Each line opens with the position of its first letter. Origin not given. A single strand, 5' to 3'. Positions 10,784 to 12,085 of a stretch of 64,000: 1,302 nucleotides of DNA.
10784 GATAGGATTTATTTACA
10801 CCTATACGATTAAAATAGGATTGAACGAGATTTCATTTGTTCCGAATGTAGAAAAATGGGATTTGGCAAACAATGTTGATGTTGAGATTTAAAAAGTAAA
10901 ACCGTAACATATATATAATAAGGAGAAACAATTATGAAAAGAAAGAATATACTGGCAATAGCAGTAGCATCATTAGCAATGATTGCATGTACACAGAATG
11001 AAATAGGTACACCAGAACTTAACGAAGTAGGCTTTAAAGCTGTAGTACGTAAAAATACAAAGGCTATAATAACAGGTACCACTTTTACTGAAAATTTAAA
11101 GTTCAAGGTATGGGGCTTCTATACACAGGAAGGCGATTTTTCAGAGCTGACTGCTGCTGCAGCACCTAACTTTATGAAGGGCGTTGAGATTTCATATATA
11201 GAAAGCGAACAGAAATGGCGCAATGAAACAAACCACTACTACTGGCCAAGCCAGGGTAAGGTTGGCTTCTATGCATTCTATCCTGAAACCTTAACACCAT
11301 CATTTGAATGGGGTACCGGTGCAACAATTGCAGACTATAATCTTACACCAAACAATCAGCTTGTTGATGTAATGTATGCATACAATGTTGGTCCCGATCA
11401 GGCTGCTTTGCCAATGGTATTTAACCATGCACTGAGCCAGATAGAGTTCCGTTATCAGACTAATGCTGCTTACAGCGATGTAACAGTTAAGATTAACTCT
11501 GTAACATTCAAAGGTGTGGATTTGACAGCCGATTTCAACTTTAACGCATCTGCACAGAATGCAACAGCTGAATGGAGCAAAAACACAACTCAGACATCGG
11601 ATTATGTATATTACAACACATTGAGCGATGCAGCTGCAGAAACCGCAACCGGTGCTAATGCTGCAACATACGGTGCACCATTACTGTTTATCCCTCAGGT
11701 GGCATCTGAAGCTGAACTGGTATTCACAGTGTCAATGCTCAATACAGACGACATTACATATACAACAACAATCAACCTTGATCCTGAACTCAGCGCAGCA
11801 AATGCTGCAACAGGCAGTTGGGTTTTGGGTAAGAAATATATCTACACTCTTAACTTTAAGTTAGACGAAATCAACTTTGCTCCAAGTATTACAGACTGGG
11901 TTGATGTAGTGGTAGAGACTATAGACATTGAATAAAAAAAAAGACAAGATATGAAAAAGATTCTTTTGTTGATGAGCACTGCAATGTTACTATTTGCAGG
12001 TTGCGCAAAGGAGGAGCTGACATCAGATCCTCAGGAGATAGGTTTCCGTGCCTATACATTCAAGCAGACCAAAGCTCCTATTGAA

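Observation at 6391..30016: Oversized type V pilus-like locus: barrel, anchor-like lipoprotein, nine tandem fimbrillin-like paralogs and a 3801-aa T9SS cargo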

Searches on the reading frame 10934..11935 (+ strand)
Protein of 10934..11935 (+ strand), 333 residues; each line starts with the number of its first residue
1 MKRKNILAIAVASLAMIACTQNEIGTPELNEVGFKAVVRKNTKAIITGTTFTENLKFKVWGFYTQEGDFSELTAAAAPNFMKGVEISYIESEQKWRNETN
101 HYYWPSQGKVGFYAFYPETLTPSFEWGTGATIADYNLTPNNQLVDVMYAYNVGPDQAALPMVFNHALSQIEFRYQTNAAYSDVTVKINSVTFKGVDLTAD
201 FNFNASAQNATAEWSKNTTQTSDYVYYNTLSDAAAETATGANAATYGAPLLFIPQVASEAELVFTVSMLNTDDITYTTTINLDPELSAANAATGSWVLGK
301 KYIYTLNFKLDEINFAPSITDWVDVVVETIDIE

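Call 4: search_protein_families(library=pfam, proteins=[window:10934-11935:+], max_evalue=0.01)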
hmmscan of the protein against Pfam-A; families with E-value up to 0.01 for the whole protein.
window:10934-11935:+ (333 aa): 1 family
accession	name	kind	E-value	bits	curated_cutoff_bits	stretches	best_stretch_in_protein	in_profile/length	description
PF13149.12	Mfa_like_1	-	2.8e-27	96.8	27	1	42-322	1-246/246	Fimbrillin-like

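Call 25: search_solved_structures(query=window:10934-11935:+, max_evalue=1)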
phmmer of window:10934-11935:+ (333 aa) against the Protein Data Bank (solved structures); distinct sequences matched with E-value up to 1: 1.
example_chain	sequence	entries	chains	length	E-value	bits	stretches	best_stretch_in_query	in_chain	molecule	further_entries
7cbs_A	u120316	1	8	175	0.31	13.7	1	175-247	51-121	LPXTG cell wall anchor domain-containing protein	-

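Call 28: find_homologous_proteins(query=window:10934-11935:+, max_evalue=0.00001)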
Query window:10934-11935:+ (333 aa): 140 proteins with E <= 0.00001 among 3413 candidates; the best 120 are listed.
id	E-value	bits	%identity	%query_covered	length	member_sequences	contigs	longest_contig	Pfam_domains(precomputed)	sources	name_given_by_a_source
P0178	2.8e-217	738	100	100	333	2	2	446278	PF13149.13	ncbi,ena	-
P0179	6.4e-170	583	79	100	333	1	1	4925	-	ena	-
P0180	3.8e-169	580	79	100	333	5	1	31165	PF13149.13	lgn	-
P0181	1.3e-165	569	78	100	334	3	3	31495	PF13149.13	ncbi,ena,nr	ncbi:MAG: fimbrillin family protein [Bacteroidaceae bacterium]|nr:fimbrillin family protein [Bactero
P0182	3.8e-165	567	77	100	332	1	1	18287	-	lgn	-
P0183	6.3e-156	537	74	100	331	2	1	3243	PF13149.13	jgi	jgi:hypothetical protein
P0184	4.1e-155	534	73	98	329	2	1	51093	PF13149.13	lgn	-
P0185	4.6e-155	534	74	100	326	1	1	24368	PF13149.13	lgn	-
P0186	1.0e-154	533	74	100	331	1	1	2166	PF13149.13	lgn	-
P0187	1.4e-154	532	74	100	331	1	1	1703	PF13149.13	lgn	-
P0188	2.7e-153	528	73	100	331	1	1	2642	PF13149.13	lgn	-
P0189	3.9e-153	528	73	100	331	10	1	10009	PF13149.13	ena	-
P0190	5.1e-153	527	73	100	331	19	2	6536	PF13149.13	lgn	-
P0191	5.4e-153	527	72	100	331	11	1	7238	PF13149.13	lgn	-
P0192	1.4e-152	526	73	100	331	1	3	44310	PF13149.13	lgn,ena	-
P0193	1.5e-152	526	72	100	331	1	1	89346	PF13149.13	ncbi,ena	-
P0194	2.3e-152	525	74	100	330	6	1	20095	PF13149.13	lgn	-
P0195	3.6e-152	524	73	100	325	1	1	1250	PF13149.13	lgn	-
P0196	4.5e-152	524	72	100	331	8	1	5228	PF13149.13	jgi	jgi:hypothetical protein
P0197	5.6e-152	524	73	100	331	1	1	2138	PF13149.13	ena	-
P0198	1.2e-151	523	72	100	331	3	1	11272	PF13149.13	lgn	-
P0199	2.0e-150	519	72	100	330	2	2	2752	PF13149.13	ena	-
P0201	3.2e-143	495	71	97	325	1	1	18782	PF13149.13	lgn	-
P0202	1.5e-90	322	46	100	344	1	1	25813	PF13149.13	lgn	-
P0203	3.4e-77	278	73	56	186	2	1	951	PF13149.13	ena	-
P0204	3.5e-66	242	46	93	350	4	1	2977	PF13149.13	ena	-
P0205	1.1e-65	240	43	94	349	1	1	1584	PF13149.13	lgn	-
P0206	1.3e-65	240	44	94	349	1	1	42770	PF13149.13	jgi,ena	-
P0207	2.9e-65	239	45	93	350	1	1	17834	PF13149.13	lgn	-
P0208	2.8e-64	236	44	93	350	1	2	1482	PF13149.13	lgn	-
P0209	2.9e-64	236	44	93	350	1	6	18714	PF13149.13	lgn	-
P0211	6.2e-64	234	46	92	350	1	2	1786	PF13149.13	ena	-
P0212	1.3e-63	233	45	93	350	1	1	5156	PF13149.13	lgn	-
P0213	1.4e-63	233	45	91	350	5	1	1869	PF13149.13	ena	-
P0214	3.2e-63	232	44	93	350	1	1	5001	PF13149.13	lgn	-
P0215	4.7e-63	232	43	98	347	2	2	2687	PF13149.13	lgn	-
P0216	2.5e-62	229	43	94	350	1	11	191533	PF13149.13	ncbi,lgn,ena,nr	ncbi:MAG: fimbrillin family protein [Bacteroidales bacterium]|nr:fimbrillin family protein [Bacteroi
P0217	4.6e-62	228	43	94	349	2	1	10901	PF13149.13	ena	-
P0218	2.5e-61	226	42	91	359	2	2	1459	PF13149.13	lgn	-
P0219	3.1e-61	226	43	98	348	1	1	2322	PF13149.13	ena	-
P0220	5.3e-61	225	44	91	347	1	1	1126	PF13149.13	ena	-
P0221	5.4e-61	225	43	91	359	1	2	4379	PF13149.13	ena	-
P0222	1.6e-60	223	44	91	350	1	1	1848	PF13149.13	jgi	-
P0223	1.6e-60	223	41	100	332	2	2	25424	PF13149.13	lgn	-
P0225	3.3e-60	222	39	98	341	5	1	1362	PF13149.13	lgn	-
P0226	1.1e-59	221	43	91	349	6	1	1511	PF13149.13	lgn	-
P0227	1.4e-59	220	42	94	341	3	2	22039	PF13149.13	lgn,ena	-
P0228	1.6e-59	220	42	98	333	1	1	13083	PF13149.13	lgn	-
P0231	2.9e-59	219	42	99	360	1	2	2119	PF13149.13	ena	-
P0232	6.5e-59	218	41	93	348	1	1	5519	PF13149.13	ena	-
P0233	2.0e-58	216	42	94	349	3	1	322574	PF13149.13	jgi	-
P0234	2.1e-58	216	41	99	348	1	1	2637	PF13149.13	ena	-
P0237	9.6e-58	214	41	98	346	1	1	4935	PF13149.13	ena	-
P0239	1.2e-57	214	40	100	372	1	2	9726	PF13149.13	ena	-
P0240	1.2e-57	214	43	91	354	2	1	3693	PF13149.13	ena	-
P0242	1.2e-57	214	39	100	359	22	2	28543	PF13149.13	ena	-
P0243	1.5e-57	214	40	100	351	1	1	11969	PF13149.13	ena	-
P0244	1.5e-57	213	41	92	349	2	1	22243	PF13149.13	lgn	-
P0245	2.1e-57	213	41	94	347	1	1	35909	PF13149.13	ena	-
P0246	2.8e-57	213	42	93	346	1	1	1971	PF13149.13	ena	-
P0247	3.0e-57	213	40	98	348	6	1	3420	PF13149.13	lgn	-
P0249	3.2e-57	212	41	100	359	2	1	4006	PF13149.13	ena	-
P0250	3.6e-57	212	40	98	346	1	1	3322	PF13149.13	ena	-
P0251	4.4e-57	212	38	98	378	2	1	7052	PF13149.13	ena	-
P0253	7.3e-57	211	43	92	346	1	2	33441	PF13149.13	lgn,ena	-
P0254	8.4e-57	211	41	99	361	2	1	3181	PF13149.13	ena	-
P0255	1.1e-56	211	42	92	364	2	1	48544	PF13149.13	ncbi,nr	ncbi:MAG: fimbrillin family protein [Bacteroidales bacterium]|nr:fimbrillin family protein [Bacteroi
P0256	1.1e-56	211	41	94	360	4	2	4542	PF13149.13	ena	-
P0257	1.1e-56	211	40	99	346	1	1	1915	PF13149.13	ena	-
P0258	1.3e-56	210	42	91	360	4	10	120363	PF13149.13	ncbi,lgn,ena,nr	ncbi:MAG: fimbrillin family protein [Bacteroidales bacterium]|nr:fimbrillin family protein [Bacteroi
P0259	2.2e-56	210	39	100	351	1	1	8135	PF13149.13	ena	-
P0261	6.1e-56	208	43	95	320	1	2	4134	PF13149.13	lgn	-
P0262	6.6e-56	208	44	95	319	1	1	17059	PF13149.13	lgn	-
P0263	7.1e-56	208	40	92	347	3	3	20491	PF13149.13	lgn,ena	-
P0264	8.3e-56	208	41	91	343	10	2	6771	PF13149.13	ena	-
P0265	1.4e-55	207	41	98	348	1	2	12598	PF13149.13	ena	-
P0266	3.0e-55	206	40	98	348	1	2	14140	PF13149.13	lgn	-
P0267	3.2e-55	206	38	100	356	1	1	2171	PF13149.13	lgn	-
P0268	3.3e-55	206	40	99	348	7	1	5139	PF13149.13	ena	-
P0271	5.4e-55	205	40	100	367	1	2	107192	PF13149.13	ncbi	-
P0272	8.2e-55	205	42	92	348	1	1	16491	PF13149.13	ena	-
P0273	8.6e-55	204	38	94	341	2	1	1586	PF13149.13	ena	-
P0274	1.1e-54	204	41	92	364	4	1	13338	PF13149.13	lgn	-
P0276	1.2e-53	201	39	94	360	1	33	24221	PF13149.13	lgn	-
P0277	1.3e-53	201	41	91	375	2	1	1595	PF13149.13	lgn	-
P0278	1.4e-53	201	40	99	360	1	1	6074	PF13149.13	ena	-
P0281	1.1e-52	198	38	100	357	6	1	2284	PF13149.13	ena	-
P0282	1.4e-52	197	39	99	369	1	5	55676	PF13149.13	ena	-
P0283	1.5e-52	197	37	100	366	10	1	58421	PF13149.13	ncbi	-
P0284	2.3e-52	196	38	95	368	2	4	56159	PF13149.13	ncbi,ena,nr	ncbi:MAG: fimbrillin family protein [Bacteroidales bacterium]|nr:fimbrillin family protein [Bacteroi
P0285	3.3e-52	196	40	100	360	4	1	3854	PF13149.13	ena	-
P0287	5.7e-52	195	38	100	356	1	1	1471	PF13149.13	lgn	-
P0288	9.0e-52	195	40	94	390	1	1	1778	PF13149.13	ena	-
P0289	1.3e-51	194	39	91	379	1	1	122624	PF13149.13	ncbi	-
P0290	2.7e-51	193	38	100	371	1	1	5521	PF13149.13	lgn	-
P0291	5.5e-51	192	36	100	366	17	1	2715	PF13149.13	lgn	-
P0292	4.7e-50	189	37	95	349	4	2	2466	PF13149.13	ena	-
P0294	2.5e-49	187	38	98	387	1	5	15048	PF13149.13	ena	-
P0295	2.9e-49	186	36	100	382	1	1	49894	PF13149.13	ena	-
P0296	8.8e-49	185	38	95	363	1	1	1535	PF13149.13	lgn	-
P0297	9.0e-49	185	38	92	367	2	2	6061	PF13149.13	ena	-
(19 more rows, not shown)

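Call 31: search_solved_structures(query=A2, max_evalue=1)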
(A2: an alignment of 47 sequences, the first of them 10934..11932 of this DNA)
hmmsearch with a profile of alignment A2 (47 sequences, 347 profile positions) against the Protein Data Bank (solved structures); distinct sequences matched with E-value up to 1: 7.
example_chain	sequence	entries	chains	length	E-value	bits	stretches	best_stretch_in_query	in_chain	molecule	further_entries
4qb7_A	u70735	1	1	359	6.3e-20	74.9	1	25-346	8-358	Uncharacterized protein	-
4k4k_A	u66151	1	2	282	2.4e-10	43.4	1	98-337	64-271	Putative cell adhesion protein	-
3ufi_A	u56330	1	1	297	9e-07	31.7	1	113-338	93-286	hypothetical protein BACOVA_04980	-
3t2l_A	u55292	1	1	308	0.00021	23.9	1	154-341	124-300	Putative cell adhesion protein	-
6eca_A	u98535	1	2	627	0.64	12.4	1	264-324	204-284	Beta-glucuronidase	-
2cwj_A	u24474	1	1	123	0.64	12.4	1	27-82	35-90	putative endonuclease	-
9hjm_I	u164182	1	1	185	0.74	12.2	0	6-51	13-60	Peptidyl-prolyl cis-trans isomerase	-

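Call 40: predict_structure(alignment_id=A2)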
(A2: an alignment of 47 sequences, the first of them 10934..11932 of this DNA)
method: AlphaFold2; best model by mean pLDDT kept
length: 333 residues; sequences in the alignment: 47
mean_pLDDT: 84.2   pTM: 0.76
mean pLDDT of the five models: 84.2, 82.5, 82.5, 81.2, 77.5
residues with pLDDT >= 90: 221; 70-90: 53; 50-70: 15; < 50: 44
segments of 3 or more residues with pLDDT < 50: 1-42
pLDDT, mean of each block of 10 residues (from residue 1): 37 39 42 42 71 95 94 95 97 95 92 96 93 94 94 84 95 95 97 95 88 89 94 91 94 90 97 97 69 80 94 90 72 46
secondary structure, 60 per line:
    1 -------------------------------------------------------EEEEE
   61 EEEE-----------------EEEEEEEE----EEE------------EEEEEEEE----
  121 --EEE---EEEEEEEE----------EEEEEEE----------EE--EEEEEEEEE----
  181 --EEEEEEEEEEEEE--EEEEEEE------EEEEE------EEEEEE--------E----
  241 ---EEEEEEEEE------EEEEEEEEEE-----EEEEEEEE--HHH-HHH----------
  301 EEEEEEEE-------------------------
elements in order: E56-64 E82-89 E94-96 E109-116 E123-125 E129-136 E147-153 E168-176 E183-195 E198-204 E211-215 E222-227 E244-252 E259-268 E274-281 E301-308

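Call 44: fold_search(model_id=the predicted structure, library=pdb)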
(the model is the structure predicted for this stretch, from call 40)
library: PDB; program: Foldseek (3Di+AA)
matches with E <= 10: 619; with E <= 0.001: 17
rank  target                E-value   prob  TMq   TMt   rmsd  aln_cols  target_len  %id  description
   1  3t2l                  3.1e-10  1.00  0.45  0.53   7.6       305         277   14  Crystal structure of a Putative cell adhesion protein (BF1858) from Bacteroides fragilis NCTC 9343 at 2.33 A resolution (released 2011-08-10)
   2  4qb7                  6.3e-10  1.00  0.52  0.52   5.5       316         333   15  Crystal structure of a fimbrial protein (BVU_2522) from Bacteroides vulgatus ATCC 8482 at 2.55 A resolution (released 2014-07-02)
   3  4k4k_B                6.7e-09  1.00  0.45  0.56   6.7       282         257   18  Crystal structure of a putative cell adhesion protein (BACUNI_00621) from Bacteroides uniformis ATCC 8492 at 1.67 A re (released 2013-05-01)
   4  4k4k_A                1.6e-08  1.00  0.46  0.56   6.1       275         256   17  Crystal structure of a putative cell adhesion protein (BACUNI_00621) from Bacteroides uniformis ATCC 8492 at 1.67 A re (released 2013-05-01)
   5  3ufi                  1.5e-07  1.00  0.46  0.53  12.6       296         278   16  Crystal structure of a putative cell adhesion protein (BACOVA_04980) from Bacteroides ovatus ATCC 8483 at 2.18 A resolut (released 2011-12-14)
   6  5dhm_C                4.4e-06  1.00  0.33  0.40  10.0       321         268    8  Crystal structure of the fimbrial protein Mfa4 from Porphyromonas gingivalis (released 2016-04-06)
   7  5dhm_D                6.8e-06  1.00  0.32  0.38  11.4       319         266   10  Crystal structure of the fimbrial protein Mfa4 from Porphyromonas gingivalis (released 2016-04-06)
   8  4eps                  8.4e-06  1.00  0.29  0.21  13.4       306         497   11  Crystal structure of a fimbrial protein (BACOVA_04982) from Bacteroides ovatus ATCC 8483 at 1.85 A resolution (released 2012-06-13)
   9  4h40_B                1.2e-05  1.00  0.39  0.42  17.5       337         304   11  Crystal structure of a putative cell adhesion protein (BF2867) from Bacteroides fragilis NCTC 9343 at 2.57 A resolutio (released 2012-10-03)
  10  4h40_A                2.0e-05  1.00  0.39  0.43  15.8       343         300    9  Crystal structure of a putative cell adhesion protein (BF2867) from Bacteroides fragilis NCTC 9343 at 2.57 A resolutio (released 2012-10-03)
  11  4gpv_B                2.8e-05  1.00  0.38  0.38   9.9       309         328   12  Crystal structure of a putative cell adhesion protein (BACEGG_00536) from Bacteroides eggerthii DSM 20697 at 1.67 A re (released 2012-09-19)
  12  4dgu_B                3.2e-05  1.00  0.27  0.37  12.0       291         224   11  Crystal structure of a putative cell adhesion protein (BT0320) from Bacteroides thetaiotaomicron VPI-5482 at 2.37 A re (released 2012-02-15)
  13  4dgu_A                3.6e-05  1.00  0.29  0.39  12.3       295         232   11  Crystal structure of a putative cell adhesion protein (BT0320) from Bacteroides thetaiotaomicron VPI-5482 at 2.37 A re (released 2012-02-15)
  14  4gpv_A                4.2e-05  1.00  0.37  0.38  10.1       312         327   12  Crystal structure of a putative cell adhesion protein (BACEGG_00536) from Bacteroides eggerthii DSM 20697 at 1.67 A re (released 2012-09-19)
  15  3up6_A                2.4e-04  1.00  0.44  0.45   7.8       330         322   11  Crystal structure of a putative cell adhesion protein (BACOVA_04078) from Bacteroides ovatus ATCC 8483 at 2.80 A resol (released 2011-12-21)
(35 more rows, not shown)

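Call 57: find_encoding_contigs(protein=P0216, flank=10000, max_places=1)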
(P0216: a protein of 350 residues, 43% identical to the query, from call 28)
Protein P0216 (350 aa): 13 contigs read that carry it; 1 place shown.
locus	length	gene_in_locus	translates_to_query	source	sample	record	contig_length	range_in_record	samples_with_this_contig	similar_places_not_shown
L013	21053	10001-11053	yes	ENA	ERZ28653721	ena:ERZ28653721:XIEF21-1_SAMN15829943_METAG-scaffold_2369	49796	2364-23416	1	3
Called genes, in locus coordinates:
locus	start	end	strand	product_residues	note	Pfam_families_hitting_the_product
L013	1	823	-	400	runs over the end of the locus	PF00480:ROK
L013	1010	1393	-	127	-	-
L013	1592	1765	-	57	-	PF13237:Fer4_10, PF00037:Fer4, PF14697:Fer4_21, PF12838:Fer4_7, PF13187:Fer4_9, PF13484:Fer4_16 (weak), PF00037:Fer4, PF12837:Fer4_6, +5 more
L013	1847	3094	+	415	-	PF07610:DUF1573, PF22544:HYDIN_VesB_CFA65-like_Ig (weak), PF07610:DUF1573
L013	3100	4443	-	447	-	PF12833:HTH_18, PF00165:HTH_AraC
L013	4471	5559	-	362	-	-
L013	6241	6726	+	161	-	-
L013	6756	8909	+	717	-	PF00691:OmpA (faint), PF12099:DUF3575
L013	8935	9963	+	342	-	PF17145:DUF5119, PF08842:Mfa2 (weak)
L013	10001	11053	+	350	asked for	PF13149:Mfa_like_1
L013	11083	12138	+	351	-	-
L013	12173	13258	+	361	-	PF13149:Mfa_like_1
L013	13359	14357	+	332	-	PF13149:Mfa_like_1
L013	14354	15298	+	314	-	PF13149:Mfa_like_1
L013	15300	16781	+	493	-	-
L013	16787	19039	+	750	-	-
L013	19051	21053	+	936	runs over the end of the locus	PF27397:FimE_C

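Call 58: find_encoding_contigs(protein=P0233, flank=10000, max_places=1)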
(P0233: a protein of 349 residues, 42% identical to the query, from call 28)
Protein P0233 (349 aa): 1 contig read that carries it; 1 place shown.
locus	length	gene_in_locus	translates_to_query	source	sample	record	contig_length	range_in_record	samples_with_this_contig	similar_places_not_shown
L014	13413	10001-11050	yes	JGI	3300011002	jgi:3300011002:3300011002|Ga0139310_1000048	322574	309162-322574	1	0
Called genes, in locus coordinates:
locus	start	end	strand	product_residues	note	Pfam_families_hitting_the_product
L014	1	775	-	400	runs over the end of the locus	PF00480:ROK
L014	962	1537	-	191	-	PF00126:HTH_1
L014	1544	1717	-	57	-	PF13237:Fer4_10, PF00037:Fer4, PF14697:Fer4_21, PF12838:Fer4_7, PF13187:Fer4_9, PF13484:Fer4_16 (weak), PF00037:Fer4, PF12837:Fer4_6, +5 more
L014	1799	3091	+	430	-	PF07610:DUF1573, PF22544:HYDIN_VesB_CFA65-like_Ig (weak), PF07610:DUF1573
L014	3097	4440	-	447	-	PF12833:HTH_18, PF00165:HTH_AraC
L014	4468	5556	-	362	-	-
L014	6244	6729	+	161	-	-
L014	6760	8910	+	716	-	PF00691:OmpA (faint), PF12099:DUF3575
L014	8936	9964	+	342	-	PF17145:DUF5119, PF08842:Mfa2 (weak)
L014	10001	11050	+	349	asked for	PF13149:Mfa_like_1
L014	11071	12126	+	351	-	-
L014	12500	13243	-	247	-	PF11700:ATG22, PF07690:MFS_1 (weak)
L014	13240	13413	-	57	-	?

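Call 59: find_encoding_contigs(protein=P0258, flank=10000, max_places=1)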
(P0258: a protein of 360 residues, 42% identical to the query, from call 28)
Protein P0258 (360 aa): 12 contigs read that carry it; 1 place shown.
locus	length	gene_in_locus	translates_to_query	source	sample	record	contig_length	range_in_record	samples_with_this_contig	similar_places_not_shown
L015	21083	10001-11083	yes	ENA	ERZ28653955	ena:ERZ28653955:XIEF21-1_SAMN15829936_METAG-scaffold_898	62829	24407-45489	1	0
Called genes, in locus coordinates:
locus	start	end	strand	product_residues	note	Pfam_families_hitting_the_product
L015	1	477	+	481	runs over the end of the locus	-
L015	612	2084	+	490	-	PF16373:DUF4985 (faint), PF02638:GHL10, PF13200:DUF4015 (weak)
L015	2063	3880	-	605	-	PF19576:Acyltransf_2, PF13444:Acetyltransf_5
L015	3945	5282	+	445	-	PF12833:HTH_18, PF00165:HTH_AraC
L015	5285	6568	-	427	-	PF12833:HTH_18, PF00165:HTH_AraC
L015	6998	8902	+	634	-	PF00691:OmpA (faint), PF12099:DUF3575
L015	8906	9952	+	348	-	PF17145:DUF5119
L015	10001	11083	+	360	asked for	PF13149:Mfa_like_1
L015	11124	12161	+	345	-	-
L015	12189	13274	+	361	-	PF13149:Mfa_like_1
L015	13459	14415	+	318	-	PF13149:Mfa_like_1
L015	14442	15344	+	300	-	PF13149:Mfa_like_1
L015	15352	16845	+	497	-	PF13149:Mfa_like_1 (weak)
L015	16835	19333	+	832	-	-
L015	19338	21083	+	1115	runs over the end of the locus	PF27397:FimE_C (faint)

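Call 60: find_encoding_contigs(protein=P0289, flank=10000, max_places=1)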
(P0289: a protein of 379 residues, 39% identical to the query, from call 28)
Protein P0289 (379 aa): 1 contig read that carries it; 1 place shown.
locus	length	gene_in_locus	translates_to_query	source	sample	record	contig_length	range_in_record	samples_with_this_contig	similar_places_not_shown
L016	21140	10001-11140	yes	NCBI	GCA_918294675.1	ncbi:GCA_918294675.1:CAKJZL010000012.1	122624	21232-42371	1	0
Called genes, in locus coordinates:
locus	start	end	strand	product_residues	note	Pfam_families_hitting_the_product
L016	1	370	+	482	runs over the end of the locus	PF01212:Beta_elim_lyase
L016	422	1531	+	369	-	PF14488:DUF4434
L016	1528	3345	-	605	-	PF19576:Acyltransf_2, PF13444:Acetyltransf_5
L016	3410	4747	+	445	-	PF12833:HTH_18, PF00165:HTH_AraC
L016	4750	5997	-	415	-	PF12833:HTH_18, PF00165:HTH_AraC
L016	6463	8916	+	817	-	PF00691:OmpA (weak), PF12099:DUF3575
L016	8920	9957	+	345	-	PF17145:DUF5119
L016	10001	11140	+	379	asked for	PF13149:Mfa_like_1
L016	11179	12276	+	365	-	-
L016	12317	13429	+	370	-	PF13149:Mfa_like_1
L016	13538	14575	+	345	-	PF13149:Mfa_like_1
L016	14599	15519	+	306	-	PF13149:Mfa_like_1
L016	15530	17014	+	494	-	-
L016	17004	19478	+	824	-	-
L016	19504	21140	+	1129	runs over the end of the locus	PF27397:FimE_C (weak)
